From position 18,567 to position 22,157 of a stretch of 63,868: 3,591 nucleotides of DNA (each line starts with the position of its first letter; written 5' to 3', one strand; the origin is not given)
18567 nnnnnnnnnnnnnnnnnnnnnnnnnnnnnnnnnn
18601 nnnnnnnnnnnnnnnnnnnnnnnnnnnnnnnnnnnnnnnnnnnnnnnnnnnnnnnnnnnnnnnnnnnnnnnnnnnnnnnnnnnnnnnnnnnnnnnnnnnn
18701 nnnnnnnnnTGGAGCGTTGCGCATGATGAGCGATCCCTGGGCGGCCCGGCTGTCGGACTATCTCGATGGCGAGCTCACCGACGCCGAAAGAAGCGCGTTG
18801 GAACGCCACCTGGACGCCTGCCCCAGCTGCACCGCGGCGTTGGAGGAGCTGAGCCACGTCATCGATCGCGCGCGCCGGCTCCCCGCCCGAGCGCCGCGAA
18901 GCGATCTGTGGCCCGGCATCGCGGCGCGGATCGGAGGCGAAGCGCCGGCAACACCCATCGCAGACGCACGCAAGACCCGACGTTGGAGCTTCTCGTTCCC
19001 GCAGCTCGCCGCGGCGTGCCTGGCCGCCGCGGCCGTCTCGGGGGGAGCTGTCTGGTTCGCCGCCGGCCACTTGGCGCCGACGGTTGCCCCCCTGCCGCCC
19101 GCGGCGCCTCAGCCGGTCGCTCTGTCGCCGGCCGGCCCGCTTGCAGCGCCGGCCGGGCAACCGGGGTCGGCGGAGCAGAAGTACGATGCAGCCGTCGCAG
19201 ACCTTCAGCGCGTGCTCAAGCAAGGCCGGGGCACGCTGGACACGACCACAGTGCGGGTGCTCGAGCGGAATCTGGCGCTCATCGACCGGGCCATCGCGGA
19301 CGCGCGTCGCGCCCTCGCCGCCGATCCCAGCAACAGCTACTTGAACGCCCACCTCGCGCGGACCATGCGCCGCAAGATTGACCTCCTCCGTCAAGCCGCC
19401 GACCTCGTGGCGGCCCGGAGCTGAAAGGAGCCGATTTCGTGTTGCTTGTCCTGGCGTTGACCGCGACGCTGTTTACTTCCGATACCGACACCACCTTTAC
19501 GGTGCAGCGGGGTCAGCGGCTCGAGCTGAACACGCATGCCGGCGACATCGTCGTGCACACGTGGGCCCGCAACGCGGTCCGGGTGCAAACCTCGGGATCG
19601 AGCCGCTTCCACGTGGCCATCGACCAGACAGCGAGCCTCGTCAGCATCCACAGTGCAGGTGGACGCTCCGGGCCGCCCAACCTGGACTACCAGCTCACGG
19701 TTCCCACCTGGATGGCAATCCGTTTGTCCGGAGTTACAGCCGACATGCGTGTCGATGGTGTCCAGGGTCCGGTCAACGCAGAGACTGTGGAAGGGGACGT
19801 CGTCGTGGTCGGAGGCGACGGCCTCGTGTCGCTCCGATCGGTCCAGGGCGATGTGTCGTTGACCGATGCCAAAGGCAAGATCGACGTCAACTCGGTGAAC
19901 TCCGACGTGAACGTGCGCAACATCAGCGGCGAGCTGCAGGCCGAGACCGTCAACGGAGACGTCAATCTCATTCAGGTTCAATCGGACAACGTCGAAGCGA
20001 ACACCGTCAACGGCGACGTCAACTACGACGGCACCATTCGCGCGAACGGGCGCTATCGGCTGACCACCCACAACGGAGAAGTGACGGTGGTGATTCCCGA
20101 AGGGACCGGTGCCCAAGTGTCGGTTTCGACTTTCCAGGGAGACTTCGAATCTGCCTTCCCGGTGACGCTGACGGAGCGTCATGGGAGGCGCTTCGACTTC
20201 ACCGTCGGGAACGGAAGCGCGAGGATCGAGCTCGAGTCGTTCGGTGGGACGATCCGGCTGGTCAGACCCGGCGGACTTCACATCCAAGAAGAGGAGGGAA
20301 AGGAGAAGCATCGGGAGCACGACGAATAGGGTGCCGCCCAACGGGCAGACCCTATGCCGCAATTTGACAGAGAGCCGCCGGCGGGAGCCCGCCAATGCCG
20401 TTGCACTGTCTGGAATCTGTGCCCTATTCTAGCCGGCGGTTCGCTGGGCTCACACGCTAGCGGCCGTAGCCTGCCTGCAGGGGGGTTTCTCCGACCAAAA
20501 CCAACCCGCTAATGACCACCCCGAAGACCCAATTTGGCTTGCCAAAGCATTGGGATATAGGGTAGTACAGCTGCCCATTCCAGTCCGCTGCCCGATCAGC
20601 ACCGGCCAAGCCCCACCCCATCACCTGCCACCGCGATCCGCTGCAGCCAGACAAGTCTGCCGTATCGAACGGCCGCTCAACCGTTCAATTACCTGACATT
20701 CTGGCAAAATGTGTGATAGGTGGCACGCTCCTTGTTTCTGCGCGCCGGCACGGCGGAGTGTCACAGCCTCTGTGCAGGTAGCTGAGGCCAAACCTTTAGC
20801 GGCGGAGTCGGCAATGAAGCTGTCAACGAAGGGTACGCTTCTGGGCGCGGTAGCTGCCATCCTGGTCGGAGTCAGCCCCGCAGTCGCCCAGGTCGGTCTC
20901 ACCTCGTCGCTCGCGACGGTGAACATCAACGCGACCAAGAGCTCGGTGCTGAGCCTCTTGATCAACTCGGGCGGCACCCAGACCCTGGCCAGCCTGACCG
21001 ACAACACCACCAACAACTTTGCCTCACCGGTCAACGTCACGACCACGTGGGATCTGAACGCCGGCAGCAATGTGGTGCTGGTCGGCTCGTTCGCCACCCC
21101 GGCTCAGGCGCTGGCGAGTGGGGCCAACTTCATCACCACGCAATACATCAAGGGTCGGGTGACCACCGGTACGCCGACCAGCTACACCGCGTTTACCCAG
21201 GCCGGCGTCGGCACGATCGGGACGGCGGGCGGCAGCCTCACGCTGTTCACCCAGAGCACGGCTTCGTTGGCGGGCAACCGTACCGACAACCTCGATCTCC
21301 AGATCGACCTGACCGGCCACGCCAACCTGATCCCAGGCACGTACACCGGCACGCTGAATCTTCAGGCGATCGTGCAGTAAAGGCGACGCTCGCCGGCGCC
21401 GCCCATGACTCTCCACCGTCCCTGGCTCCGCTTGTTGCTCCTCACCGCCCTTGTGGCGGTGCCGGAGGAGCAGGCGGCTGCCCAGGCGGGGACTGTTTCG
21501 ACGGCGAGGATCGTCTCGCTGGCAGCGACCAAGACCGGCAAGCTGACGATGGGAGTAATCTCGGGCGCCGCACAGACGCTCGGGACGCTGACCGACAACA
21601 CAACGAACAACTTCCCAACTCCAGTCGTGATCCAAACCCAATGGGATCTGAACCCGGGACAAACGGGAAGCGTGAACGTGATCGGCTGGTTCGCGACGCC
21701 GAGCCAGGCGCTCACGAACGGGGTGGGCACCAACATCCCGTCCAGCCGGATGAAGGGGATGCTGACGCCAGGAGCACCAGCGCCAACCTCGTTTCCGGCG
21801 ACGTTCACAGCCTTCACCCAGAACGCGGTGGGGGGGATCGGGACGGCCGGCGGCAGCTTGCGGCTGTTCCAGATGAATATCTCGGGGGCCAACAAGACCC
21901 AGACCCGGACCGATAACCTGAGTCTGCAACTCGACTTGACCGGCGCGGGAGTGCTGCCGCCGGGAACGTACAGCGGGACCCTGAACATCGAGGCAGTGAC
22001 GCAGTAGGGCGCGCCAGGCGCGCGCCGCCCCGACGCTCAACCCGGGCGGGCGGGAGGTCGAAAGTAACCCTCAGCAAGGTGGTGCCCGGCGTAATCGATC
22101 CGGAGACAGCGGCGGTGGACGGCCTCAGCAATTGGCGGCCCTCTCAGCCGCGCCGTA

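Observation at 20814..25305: Five-gene chaperone-usher-like fibre locus with a non-canonical outer-membrane component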

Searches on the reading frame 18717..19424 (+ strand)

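Call 47: search_protein_families(library=pfam, proteins=[window:18717-19424:+], max_evalue=0.01)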
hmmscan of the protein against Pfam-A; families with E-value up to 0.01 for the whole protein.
window:18717-19424:+ (235 aa): 1 family
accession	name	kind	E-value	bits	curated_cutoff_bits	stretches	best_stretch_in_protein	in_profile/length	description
PF13490.11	zf-HC2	-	1.9e-12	47.5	22.2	1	10-38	6-34/35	Putative zinc-finger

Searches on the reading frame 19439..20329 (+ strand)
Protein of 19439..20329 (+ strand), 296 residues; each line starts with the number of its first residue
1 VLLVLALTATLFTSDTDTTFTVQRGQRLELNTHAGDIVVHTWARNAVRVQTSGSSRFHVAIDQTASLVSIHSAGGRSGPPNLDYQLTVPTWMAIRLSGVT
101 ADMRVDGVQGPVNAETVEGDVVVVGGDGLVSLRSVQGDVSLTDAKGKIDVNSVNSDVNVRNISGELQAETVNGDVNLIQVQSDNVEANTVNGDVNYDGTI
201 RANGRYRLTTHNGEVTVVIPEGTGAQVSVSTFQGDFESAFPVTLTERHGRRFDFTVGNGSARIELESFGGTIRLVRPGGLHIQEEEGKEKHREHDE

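Call 47: search_protein_families(library=pfam, proteins=[window:19439-20329:+], max_evalue=0.01)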
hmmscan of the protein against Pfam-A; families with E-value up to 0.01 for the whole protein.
window:19439-20329:+ (296 aa): 1 family
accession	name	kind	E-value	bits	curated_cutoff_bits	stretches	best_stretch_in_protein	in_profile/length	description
PF13349.12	DUF4097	-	1.7e-14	54.3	22.9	1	130-273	101-245/247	Toastrack DUF4097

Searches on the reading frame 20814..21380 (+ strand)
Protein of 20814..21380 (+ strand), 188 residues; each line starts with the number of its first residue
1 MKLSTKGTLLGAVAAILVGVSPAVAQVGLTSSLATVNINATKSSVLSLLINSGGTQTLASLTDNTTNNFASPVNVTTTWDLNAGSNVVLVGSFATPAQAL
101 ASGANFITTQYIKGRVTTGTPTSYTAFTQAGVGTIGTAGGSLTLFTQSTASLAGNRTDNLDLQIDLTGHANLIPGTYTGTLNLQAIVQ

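Call 3: search_protein_families(library=pfam, proteins=[window:20814-21380:+], max_evalue=1)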
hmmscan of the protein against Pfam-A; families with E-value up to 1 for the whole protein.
window:20814-21380:+ (188 aa): 0 families

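Call 4: search_protein_families(library=ncbifam, proteins=[window:20814-21380:+], max_evalue=1)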
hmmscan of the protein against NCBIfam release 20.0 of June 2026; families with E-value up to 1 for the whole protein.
window:20814-21380:+ (188 aa): 0 families

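Call 14: find_homologous_proteins(query=A1, max_evalue=0.001)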
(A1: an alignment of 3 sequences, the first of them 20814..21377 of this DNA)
Query A1 (3 sequences) (188 aa, profile of the alignment): 1142 proteins with E <= 0.001 among 8000 candidates; the best 120 are listed.
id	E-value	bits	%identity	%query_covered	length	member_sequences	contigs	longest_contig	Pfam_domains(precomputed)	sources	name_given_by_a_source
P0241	1.1e-94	334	50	88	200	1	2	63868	-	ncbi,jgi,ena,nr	ncbi:MAG TPA: hypothetical protein VL287_16300 [Gemmatimonadales bacterium]|jgi:hypothetical protein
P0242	1.9e-94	333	51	88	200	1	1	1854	-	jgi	-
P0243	3.4e-94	332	51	88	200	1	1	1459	-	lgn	-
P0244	5.4e-94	331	50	88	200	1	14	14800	-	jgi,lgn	jgi:hypothetical protein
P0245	9.5e-94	331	50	88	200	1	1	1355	-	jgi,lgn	-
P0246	1.7e-93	330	51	88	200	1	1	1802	-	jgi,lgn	jgi:hypothetical protein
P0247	4.8e-93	328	50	88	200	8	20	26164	-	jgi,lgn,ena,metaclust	jgi:hypothetical protein|metaclust:\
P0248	1.2e-92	327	50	88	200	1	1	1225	-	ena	-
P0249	1.6e-92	327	50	88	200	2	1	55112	-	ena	-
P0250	4.0e-92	325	51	88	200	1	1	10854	-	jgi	jgi:hypothetical protein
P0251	5.5e-92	325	50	88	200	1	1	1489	-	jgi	jgi:hypothetical protein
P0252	8.8e-92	324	53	86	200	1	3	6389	-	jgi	jgi:hypothetical protein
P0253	8.8e-92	324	52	86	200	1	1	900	-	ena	-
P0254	1.5e-91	323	52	86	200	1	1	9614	-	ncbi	-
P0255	1.6e-91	323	52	86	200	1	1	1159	-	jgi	jgi:hypothetical protein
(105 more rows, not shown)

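Call 79: search_solved_structures(query=A9, max_evalue=10, show_alignments=3)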
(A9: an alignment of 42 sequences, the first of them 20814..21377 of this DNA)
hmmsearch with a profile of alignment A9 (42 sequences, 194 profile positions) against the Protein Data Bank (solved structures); distinct sequences matched with E-value up to 10: 0.

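Call 80: search_protein_families(library=pfam, alignment_id=A9, max_evalue=1)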
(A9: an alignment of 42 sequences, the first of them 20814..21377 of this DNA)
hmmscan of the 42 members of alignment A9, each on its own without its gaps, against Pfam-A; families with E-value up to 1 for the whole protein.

A. member 1, window:20814-21377:+ (188 aa): 0 families

B. families by the number of members that match (of 42 scanned): 13 families
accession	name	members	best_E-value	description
PF20019.4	VMAP-M20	13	0.03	vWA-MoxR associated protein middle region 20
PF09536.15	DUF2378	3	0.038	Protein of unknown function (DUF2378)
PF07949.17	YbbR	2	0.007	YbbR-like protein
PF13861.12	FLgD_tudor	2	0.023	FlgD Tudor-like domain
PF09956.15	Phage_cement_2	2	0.078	Phage cement protein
PF07789.17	DUF1627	2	0.16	Protein of unknown function (DUF1627)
PF25317.1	SAM_SMF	1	0.066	SMF/DprA SAM domain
PF14486.12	DUF4432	1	0.12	Domain of unknown function (DUF4432)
PF15204.11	KKLCAg1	1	0.12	Kita-kyushu lung cancer antigen 1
PF19129.5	DUF5812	1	0.16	Family of unknown function (DUF5812)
PF19535.4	DUF6060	1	0.2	Family of unknown function (DUF6060)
PF20497.3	SWI-SNF_Ssr4_C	1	0.2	SWI/SNF and RSC complexes subunit Ssr4 C-terminal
PF25706.1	HCMV_UL116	1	0.53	Human cytomegalovirus UL116 protein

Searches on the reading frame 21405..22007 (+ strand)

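Call 3: search_protein_families(library=pfam, proteins=[window:21405-22007:+], max_evalue=1)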
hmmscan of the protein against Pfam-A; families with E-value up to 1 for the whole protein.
window:21405-22007:+ (200 aa): 1 family
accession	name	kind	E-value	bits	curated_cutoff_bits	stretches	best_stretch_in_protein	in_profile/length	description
PF20019.4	VMAP-M20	-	0.083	13.4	27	0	15-58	82-125/129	vWA-MoxR associated protein middle region 20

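Call 4: search_protein_families(library=ncbifam, proteins=[window:21405-22007:+], max_evalue=1)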
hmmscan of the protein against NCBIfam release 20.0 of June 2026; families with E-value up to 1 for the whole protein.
window:21405-22007:+ (200 aa): 0 families
